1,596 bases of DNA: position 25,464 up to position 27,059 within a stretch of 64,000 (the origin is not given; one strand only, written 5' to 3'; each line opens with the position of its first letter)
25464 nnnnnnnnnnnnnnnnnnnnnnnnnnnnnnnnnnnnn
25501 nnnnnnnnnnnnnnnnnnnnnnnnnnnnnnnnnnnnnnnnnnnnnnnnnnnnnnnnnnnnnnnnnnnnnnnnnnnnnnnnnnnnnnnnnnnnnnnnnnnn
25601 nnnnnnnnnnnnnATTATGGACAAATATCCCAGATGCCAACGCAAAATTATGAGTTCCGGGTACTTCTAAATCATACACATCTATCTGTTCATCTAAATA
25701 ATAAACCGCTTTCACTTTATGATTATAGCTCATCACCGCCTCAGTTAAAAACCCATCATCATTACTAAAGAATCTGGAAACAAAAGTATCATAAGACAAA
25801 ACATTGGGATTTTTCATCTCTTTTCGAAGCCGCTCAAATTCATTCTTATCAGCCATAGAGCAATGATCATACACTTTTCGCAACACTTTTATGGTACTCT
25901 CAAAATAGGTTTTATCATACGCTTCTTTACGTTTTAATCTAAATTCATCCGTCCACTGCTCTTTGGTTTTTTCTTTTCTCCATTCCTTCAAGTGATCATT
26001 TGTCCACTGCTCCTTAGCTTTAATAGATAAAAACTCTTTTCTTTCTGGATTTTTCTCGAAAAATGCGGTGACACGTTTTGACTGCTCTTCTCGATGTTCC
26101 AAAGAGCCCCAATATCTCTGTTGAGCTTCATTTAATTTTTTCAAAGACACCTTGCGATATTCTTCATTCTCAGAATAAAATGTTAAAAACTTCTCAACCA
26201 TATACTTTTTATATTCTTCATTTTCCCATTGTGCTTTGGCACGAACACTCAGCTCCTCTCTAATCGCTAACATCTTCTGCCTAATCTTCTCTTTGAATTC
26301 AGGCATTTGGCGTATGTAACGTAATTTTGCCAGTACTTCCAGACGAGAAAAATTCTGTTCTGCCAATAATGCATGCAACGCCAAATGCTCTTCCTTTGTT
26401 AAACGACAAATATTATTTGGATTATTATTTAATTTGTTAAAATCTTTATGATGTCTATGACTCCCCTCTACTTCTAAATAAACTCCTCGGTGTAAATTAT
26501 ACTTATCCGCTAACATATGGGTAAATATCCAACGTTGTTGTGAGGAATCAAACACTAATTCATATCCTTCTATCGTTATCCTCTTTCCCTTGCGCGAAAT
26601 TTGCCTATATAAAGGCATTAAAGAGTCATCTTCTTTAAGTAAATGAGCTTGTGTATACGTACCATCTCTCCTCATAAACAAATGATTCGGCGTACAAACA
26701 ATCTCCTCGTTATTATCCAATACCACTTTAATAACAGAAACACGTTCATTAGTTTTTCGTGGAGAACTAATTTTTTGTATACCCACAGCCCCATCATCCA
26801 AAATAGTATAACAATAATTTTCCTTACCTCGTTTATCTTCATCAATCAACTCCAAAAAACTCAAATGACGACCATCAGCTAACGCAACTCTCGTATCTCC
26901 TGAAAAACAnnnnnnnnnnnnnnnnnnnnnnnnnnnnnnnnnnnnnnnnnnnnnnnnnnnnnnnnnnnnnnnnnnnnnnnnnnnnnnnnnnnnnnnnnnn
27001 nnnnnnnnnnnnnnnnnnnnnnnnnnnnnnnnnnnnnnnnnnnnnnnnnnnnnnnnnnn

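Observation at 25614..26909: GyrB is interrupted by a 432-aa intein with an HNH, not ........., endonuclease domain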

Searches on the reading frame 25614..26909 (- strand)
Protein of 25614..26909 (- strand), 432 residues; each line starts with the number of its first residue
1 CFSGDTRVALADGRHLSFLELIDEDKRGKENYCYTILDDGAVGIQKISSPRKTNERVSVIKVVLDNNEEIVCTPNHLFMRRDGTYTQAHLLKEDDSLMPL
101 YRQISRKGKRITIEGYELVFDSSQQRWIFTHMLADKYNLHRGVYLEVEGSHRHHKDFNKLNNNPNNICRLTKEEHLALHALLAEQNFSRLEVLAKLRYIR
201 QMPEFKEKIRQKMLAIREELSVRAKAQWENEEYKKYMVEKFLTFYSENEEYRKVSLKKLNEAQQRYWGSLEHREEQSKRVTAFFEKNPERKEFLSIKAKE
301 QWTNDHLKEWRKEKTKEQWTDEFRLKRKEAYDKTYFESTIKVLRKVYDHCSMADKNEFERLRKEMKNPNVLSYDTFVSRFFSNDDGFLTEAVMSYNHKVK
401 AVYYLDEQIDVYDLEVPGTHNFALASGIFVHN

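Call 6: search_protein_families(library=pfam, proteins=[window:25614-26909:-], max_evalue=1)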
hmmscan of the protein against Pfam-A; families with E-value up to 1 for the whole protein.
window:25614-26909:- (432 aa): 3 families
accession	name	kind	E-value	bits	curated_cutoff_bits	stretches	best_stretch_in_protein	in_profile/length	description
PF14890.11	Intein_splicing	-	1.8e-19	70.5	35.8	1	9-432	2-155/155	Intein splicing domain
PF13392.12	HNH_3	-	0.0015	18.6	24.8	1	150-176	19-45/46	HNH endonuclease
PF24658.1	DUF7647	-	0.0063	16.8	27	1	143-273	22-152/180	Domain of unknown function (DUF7647)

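Call 7: search_protein_families(library=ncbifam, proteins=[window:25614-26909:-], max_evalue=1)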
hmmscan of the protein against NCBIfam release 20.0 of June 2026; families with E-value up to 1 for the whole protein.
window:25614-26909:- (432 aa): 6 families
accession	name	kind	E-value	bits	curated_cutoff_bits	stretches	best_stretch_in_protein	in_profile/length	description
NF052663.1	RtcB_rel_intein2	exception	5.4e-38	131.2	1050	1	1-432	78-310/626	intein-containing RctB family protein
TIGR01445.1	intein_Nterm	domain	6.5e-10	39.9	24.5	1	1-79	1-82/83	intein N-terminal splicing region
TIGR01443.1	intein_Cterm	domain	2.4e-08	33.9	15.6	1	410-432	1-23/24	intein C-terminal splicing region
NF005852.0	PRK07773.1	equivalog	1.4e-06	26.9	780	2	408-432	803-826/886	replicative DNA helicase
NF033155.1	CatA_like_1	equivalog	0.014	15.2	300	1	152-246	16-110/209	CatA-like O-acetyltransferase, family 1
NF038136.1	rSAM_Rv_intein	exception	0.45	9.3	700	0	239-239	250-250/574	intein-containing Rv2578c family radical SAM protein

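Call 8: search_solved_structures(query=window:25614-26909:-, max_evalue=0.01, show_alignments=2)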
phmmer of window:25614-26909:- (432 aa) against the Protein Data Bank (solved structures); distinct sequences matched with E-value up to 0.01: 1.
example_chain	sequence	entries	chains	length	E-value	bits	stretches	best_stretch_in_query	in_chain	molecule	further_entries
2lqm_A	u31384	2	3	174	0.0056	19.2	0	397-432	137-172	Pho radA intein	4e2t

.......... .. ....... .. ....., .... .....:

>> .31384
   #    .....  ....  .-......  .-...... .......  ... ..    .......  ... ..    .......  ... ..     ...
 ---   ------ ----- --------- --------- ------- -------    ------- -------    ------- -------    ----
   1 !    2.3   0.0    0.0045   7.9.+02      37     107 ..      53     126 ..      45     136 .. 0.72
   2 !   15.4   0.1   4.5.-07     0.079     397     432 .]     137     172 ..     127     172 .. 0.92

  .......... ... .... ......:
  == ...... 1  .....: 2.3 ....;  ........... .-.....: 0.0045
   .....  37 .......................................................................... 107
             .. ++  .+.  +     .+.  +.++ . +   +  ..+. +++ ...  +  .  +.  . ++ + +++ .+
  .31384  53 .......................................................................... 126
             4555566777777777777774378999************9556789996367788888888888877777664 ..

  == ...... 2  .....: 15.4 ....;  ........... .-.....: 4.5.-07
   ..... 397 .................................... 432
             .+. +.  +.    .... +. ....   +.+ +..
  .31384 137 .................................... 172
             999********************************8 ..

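Call 11: find_homologous_proteins(query=window:25614-26909:-, max_evalue=0.001)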
Query window:25614-26909:- (432 aa): 1293 proteins with E <= 0.001 among 4971 candidates; the best 120 are listed.
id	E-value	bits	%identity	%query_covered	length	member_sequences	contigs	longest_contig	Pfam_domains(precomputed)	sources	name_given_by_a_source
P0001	1.6e-177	609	62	100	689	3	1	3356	PF00986.27,PF01751.29,PF14890.12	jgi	jgi:DNA gyrase subunit B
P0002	7.0e-170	584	60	100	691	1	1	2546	PF00986.27,PF01751.29,PF14890.12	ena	-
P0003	5.8e-150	518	54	100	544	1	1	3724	PF01751.29,PF14890.12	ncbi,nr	ncbi:MAG: intein-containing DNA gyrase subunit B, partial [Parcubacteria group bacterium]|nr:intein-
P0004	1.6e-148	514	63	88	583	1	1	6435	PF00986.27,PF01751.29,PF14890.12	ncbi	-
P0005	7.9e-147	508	53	100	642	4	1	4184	PF00986.27,PF21249.3,PF01751.29,PF14890.12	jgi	jgi:DNA gyrase subunit B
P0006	2.9e-146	506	54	100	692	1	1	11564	PF00986.27,PF01751.29,PF14890.12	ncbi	-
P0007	5.2e-146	505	53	100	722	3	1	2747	PF00986.27,PF01751.29,PF00204.32,PF14890.12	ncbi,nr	ncbi:MAG: intein-containing DNA gyrase subunit B, partial [Nanoarchaeota archaeon]|nr:intein-contain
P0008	1.6e-145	504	61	87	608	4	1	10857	PF00986.27,PF01751.29,PF14890.12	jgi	jgi:DNA gyrase subunit B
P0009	9.4e-145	501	53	100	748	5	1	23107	PF00986.27,PF01751.29,PF00204.32,PF14890.12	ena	-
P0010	3.4e-144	499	52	100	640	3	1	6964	PF00986.27,PF01751.29,PF14890.12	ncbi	ncbi:MAG: toprim domain-containing protein, partial [Patescibacteria group bacterium]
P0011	1.7e-143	497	53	100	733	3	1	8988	PF00986.27,PF01751.29,PF14890.12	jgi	-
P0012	9.3e-143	495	52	100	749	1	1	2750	PF00986.27,PF01751.29,PF00204.32,PF14890.12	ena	-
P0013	2.8e-141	490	51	100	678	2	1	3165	PF00986.27,PF01751.29,PF14890.12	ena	-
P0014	3.7e-141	489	53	100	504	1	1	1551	PF14890.12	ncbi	ncbi:MAG: hypothetical protein WD607_02340, partial [Candidatus Paceibacterota bacterium]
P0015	4.7e-140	486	52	100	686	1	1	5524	PF00986.27,PF01751.29,PF14890.12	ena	-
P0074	4.2e-102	361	50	78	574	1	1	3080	PF00986.27,PF13392.13,PF01751.29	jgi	jgi:DNA gyrase subunit B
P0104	9.7e-89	317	48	73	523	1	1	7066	PF00986.27,PF13392.13,PF01751.29,PF14890.12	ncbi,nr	ncbi:MAG: toprim domain-containing protein, partial [Candidatus Nealsonbacteria bacterium]|nr:toprim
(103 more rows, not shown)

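Call 26: find_related_loci(query=A1, collection=genome_contigs, flank=4000)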
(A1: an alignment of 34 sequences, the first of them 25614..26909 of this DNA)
Query A1 (432 aa) in genome_contigs; peptide patterns used: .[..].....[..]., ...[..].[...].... (x = any residue, [..] = any of these).
600 stretches matched a pattern (row limit reached: there are more); 564 encode a relative of the query (tblastn E <= 1e-3); the best 80 are kept; 80 distinct loci.
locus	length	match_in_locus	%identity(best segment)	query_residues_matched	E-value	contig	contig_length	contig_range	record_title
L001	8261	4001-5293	64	1-432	0e+0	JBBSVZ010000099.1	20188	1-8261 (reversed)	MAG: Nanoarchaeota archaeon isolate H43-bin159_1 H43_bin159_1_000000000099, whole genome shotgun sequence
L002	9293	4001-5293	62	1-432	0e+0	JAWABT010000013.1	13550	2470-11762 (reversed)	MAG: Candidatus Woesearchaeota archaeon isolate JZ-4_201808_bins_211 JZ-4_201808_bins_211_scaffold_13, whole genome shot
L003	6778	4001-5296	64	1-432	0e+0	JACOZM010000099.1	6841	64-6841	MAG: Candidatus Woesearchaeota archaeon isolate NC_groundwater_205_Ag_S-0.1um_36_6 S4_GD2017_2_S1_scaffold_8012, whole g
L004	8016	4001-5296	64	1-432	0e+0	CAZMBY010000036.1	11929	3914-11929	MAG TPA_asm: uncultured Methanosarcinales archaeon isolate binchicken_co125_1124 genome assembly, contig: NODE_10944_len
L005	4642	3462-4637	65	1-392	3e-176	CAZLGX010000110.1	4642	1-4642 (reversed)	MAG TPA_asm: uncultured Methanosarcinales archaeon isolate SRP269290_co3_950 genome assembly, contig: NODE_28983_length_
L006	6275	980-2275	58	1-432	3e-171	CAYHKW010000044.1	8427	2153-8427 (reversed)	MAG TPA_asm: uncultured Gammaproteobacteria bacterium isolate ERP119705_co13_484 genome assembly, contig: NODE_10562_len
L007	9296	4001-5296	56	1-432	4e-162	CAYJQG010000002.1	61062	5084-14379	MAG TPA_asm: uncultured Candidatus Saccharibacteria bacterium isolate ERP125453_co1_149 genome assembly, contig: NODE_30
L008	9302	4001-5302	54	1-432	6e-161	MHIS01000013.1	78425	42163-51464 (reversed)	MAG: Candidatus Colwellbacteria bacterium GWA2_46_10 gwa2_scaffold_2806, whole genome shotgun sequence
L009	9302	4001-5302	55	1-432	5e-161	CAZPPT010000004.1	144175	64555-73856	MAG TPA_asm: Candidatus Micrarchaeota archaeon isolate SRP093185_co1_148 genome assembly, contig: NODE_16_length_144175_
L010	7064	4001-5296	55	1-432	5e-159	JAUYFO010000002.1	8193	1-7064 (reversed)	MAG: Candidatus Moraniibacteriota bacterium isolate C21_metabat.bin.18 C21_k141_278755, whole genome shotgun sequence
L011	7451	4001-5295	63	1-432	2e-163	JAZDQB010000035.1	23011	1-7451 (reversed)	MAG: Candidatus Woesearchaeota archaeon isolate MEGAHIT-group-0.97 k141_6214972, whole genome shotgun sequence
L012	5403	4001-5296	54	1-432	5e-160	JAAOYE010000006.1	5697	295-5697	Candidatus Woesearchaeota archaeon isolate DPANNHV_H2.bin.54 k83_121214, whole genome shotgun sequence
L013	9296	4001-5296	54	1-432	4e-158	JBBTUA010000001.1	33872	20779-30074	MAG: Patescibacteria group bacterium isolate H51-bin010_1 H51_bin010_1_000000000001, whole genome shotgun sequence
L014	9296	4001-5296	55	1-432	2e-157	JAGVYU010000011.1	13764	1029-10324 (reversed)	Candidatus Woesearchaeota archaeon isolate RIFCSPHIGHO2_01_FULL_47_16 rifcsphigho2_01_scaffold_22611, whole genome shotg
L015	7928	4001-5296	53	1-432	1e-157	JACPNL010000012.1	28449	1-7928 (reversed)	MAG: Candidatus Yanofskybacteria bacterium isolate NC_groundwater_574_Ag_S-0.1um_43_12 S35_SO-1_scaffold_251667, whole g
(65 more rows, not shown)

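Call 31: predict_structure(alignment_id=A1)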
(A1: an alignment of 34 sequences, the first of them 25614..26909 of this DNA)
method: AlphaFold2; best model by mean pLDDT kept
length: 432 residues; sequences in the alignment: 34
mean_pLDDT: 87.3   pTM: 0.65
mean pLDDT of the five models: 87.3, 86.2, 84.0, 81.9, 81.4
residues with pLDDT >= 90: 211; 70-90: 206; 50-70: 15; < 50: 0
segments of 3 or more residues with pLDDT < 50: none
pLDDT, mean of each block of 10 residues (from residue 1): 94 95 96 93 95 95 95 96 94 93 86 88 89 93 87 88 92 87 81 85 84 80 77 77 79 82 78 80 78 69 67 69 86 91 91 92 92 94 90 93 95 92 95 89
secondary structure, 60 per line:
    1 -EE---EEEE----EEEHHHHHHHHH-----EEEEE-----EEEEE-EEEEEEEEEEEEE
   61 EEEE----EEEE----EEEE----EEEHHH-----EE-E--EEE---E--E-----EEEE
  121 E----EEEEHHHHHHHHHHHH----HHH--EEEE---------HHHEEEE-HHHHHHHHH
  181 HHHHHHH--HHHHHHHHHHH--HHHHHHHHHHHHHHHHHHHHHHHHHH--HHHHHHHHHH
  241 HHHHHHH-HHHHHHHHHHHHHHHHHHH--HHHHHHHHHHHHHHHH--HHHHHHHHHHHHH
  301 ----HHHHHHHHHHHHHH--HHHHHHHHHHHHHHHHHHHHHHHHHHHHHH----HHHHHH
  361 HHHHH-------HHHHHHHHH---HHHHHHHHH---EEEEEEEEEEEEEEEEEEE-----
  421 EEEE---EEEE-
elements in order: E7-10 E15-17 H18-26 E32-36 E42-46 E48-64 E69-72 E77-80 E85-87 E102-104 E117-121 E126-129 H130-141 E151-154 E167-170 H172-187 H190-200 H203-228 H231-247 H249-267 H270-285 H288-300 H305-318 H321-350 H355-365 H373-381 H385-393 E397-415 E421-424 E428-431

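Call 34: search_protein_families(library=pfam, alignment_id=A1, max_evalue=0.01)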
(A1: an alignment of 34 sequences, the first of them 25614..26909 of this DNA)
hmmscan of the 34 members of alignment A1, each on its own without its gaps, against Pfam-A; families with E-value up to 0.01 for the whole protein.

A. member 1, window:25614-26909:- (432 aa): 3 families
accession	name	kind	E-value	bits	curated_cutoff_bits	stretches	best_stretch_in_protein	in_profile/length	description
PF14890.11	Intein_splicing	-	1.8e-19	70.5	35.8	1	9-432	2-155/155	Intein splicing domain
PF13392.12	HNH_3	-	0.0015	18.6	24.8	1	150-176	19-45/46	HNH endonuclease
PF24658.1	DUF7647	-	0.0063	16.8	27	0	143-273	22-152/180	Domain of unknown function (DUF7647)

B. families by the number of members that match (of 34 scanned): 12 families
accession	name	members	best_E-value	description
PF14890.11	Intein_splicing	34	2.6e-23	Intein splicing domain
PF01751.28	Toprim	28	1.8e-16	Toprim domain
PF00986.26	DNA_gyraseB_C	25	3.9e-32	DNA gyrase B subunit, carboxyl terminus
PF00204.31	DNA_gyraseB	11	6.3e-60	DNA gyrase B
PF13392.12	HNH_3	11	4.5e-05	HNH endonuclease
PF21249.2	GyrB_hook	3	4.7e-08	GyrB, hook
PF01079.26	Hint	2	0.0026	Hint module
PF17898.6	GerD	1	0.001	Spore germination GerD central core domain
PF12789.12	PTR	1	0.0021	Phage tail repeat like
PF13155.12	Toprim_2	1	0.0023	Toprim-like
PF13662.12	Toprim_4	1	0.0044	Toprim domain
PF24658.1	DUF7647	1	0.0063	Domain of unknown function (DUF7647)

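Call 35: fold_search(model_id=the predicted structure, library=pdb)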
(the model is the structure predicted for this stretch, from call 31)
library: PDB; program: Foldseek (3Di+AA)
matches with E <= 10: 175; with E <= 0.001: 37
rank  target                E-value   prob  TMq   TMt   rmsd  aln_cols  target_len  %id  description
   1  1zd7_A                5.3e-06  1.00  0.21  0.55   2.0       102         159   19  1.7 Angstrom Crystal Structure Of Post-Splicing Form of a dnaE Intein from Synechocystis Sp. Pcc 6803 (released 2006-01-24)
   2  2imz_A                1.2e-05  1.00  0.21  0.61   5.6       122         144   19  Crystal structure of Mtu recA intein splicing domain (released 2007-05-01)
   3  4kl5_A                1.5e-05  1.00  0.20  0.59   2.3        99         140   18  Crystal structure of NpuDnaE intein (released 2013-09-04)
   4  2keq_MODEL_1_A        1.5e-05  1.00  0.20  0.59   2.4        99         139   18  Solution structure of DnaE intein from Nostoc punctiforme (released 2009-05-19)
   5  3nzm                  2.1e-05  1.00  0.22  0.54   5.3       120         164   18  Crystal structure of DNAE intein with N-extein in redox trap (released 2011-06-01)
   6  1zde                  2.7e-05  1.00  0.21  0.54   1.9       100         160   19  1.95 Angstrom Crystal Structure of a dnaE Intein Precursor from Synechocystis Sp. Pcc 6803 (released 2006-01-24)
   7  3ifj_A                2.7e-05  1.00  0.20  0.60   2.1       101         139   18  Crystal structure of Mtu recA intein, splicing domain (released 2009-10-06)
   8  4kl5_B                3.0e-05  1.00  0.20  0.58   2.3        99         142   18  Crystal structure of NpuDnaE intein (released 2013-09-04)
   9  5i0a                  3.4e-05  1.00  0.20  0.59   2.2       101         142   18  RecA mini intein in complex with cisplatin (released 2016-09-21)
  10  6rpq                  5.1e-05  1.00  0.17  0.29   6.3       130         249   22  Crystal structure of PhoCDC21-1 intein (released 2019-08-14)
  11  1mi8                  5.4e-05  1.00  0.20  0.58   2.2       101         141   26  2.0 Angstrom crystal structure of a DnaB intein from Synechocystis sp. PCC 6803 (released 2003-08-19)
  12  2lqm_MODEL_1_A        5.4e-05  1.00  0.19  0.43   6.4       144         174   20  Solution Structures of RadA intein from Pyrococcus horikoshii (released 2012-05-16)
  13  2imz_B                5.7e-05  1.00  0.20  0.56   4.0       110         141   19  Crystal structure of Mtu recA intein splicing domain (released 2007-05-01)
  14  6frg                  5.7e-05  1.00  0.21  0.53   5.8       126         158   20  Crystal structure of G-1F mutant of Ssp DnaB Mini-Intein variant M86 (released 2019-01-30)
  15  2in0                  6.8e-05  1.00  0.20  0.60   2.2       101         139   18  crystal structure of Mtu recA intein splicing domain (released 2007-05-01)
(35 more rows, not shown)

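Call 72: search_dna_similar(query=window:25614-26909:-, collection=phages, mode=protein, max_evalue=0.00001, max_rows=15)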
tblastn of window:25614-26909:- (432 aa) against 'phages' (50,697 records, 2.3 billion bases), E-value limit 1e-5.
Records with a match: 9; places in all: 9; records where one place covers at least 80% of the query: 2.
Best place of each record, by identity: <60% 9.
By first word of the organism name: uncultured 3; Bacillus 2; Lactobacillus 2; Aphanizomenon 1; Rhodobacter 1.
By host as written in the record: - 3; Bacillus subtilis W-23-S(r); Bacillus licheniformis ATCC 9945a 2; Lactobacillus paracasei 2; Aphanizomenon flos-aquae 1; Rhodobacter capsulatus YW1 1.
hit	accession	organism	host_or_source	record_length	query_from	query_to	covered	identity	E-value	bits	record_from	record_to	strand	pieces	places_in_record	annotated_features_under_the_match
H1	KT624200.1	Bacillus phage SP-15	Bacillus subtilis W-23-S(r); Bacillus ...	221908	1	432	100%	26.2%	3e-17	90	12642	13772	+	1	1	hypothetical protein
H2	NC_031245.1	Bacillus phage SP-15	Bacillus subtilis W-23-S(r); Bacillus ...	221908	1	432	100%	26.2%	3e-17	90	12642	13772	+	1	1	hypothetical protein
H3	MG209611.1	Aphanizomenon phage vB_AphaS-CL131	Aphanizomenon flos-aquae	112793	1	156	36%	31.5%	8e-12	74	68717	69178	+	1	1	dCTP deaminase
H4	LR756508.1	uncultured phage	metagenomic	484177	1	137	32%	35.0%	2e-12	75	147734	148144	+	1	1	record has no annotation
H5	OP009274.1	Rhodobacter phage RcKickapoo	Rhodobacter capsulatus YW1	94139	1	156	36%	29.8%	3e-8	62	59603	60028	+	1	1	DNA polymerase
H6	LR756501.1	uncultured phage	metagenomic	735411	1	157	36%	28.9%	5e-8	62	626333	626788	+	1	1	record has no annotation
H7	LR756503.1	uncultured phage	metagenomic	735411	1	157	36%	28.9%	5e-8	62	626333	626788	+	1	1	record has no annotation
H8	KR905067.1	Lactobacillus phage CL2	Lactobacillus paracasei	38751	1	156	36%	27.2%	1e-6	57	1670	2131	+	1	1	large subunit terminase | HNH endonuclease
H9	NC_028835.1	Lactobacillus phage CL2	Lactobacillus paracasei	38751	1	156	36%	27.2%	1e-6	57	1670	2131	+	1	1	terminase large subunit | HNH endonuclease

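Call 81: find_related_loci(query=window:25614-26909:-, collection=metagenome_contigs, flank=2500)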
Query window:25614-26909:- (432 aa) in metagenome_contigs; peptide patterns used: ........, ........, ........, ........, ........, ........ (x = any residue, [..] = any of these).
131 stretches matched a pattern; 98 encode a relative of the query (tblastn E <= 1e-3); the best 80 are kept; 80 distinct loci.
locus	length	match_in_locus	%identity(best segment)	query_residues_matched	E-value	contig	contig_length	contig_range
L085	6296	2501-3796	72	1-432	0e+0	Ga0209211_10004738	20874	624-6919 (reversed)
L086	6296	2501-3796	68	1-432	0e+0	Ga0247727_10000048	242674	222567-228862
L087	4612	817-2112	66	1-432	0e+0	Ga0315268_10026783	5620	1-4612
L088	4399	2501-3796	65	1-432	0e+0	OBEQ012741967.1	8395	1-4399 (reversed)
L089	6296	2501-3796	65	1-432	0e+0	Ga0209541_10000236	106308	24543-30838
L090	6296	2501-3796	65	1-432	0e+0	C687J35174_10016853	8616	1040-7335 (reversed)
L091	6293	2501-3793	64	1-432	0e+0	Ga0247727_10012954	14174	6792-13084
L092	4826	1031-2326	64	1-432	0e+0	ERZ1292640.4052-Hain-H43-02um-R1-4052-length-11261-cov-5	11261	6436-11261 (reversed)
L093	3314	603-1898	64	1-432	0e+0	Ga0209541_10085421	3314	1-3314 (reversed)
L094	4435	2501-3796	64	1-432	0e+0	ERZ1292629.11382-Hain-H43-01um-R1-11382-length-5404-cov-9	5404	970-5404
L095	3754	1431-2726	63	1-432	0e+0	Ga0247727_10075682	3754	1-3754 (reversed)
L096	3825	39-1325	63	1-432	0e+0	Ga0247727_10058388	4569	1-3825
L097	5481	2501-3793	63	1-432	0e+0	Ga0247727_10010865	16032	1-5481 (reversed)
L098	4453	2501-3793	62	1-432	0e+0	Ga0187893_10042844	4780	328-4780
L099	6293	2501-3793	61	1-432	0e+0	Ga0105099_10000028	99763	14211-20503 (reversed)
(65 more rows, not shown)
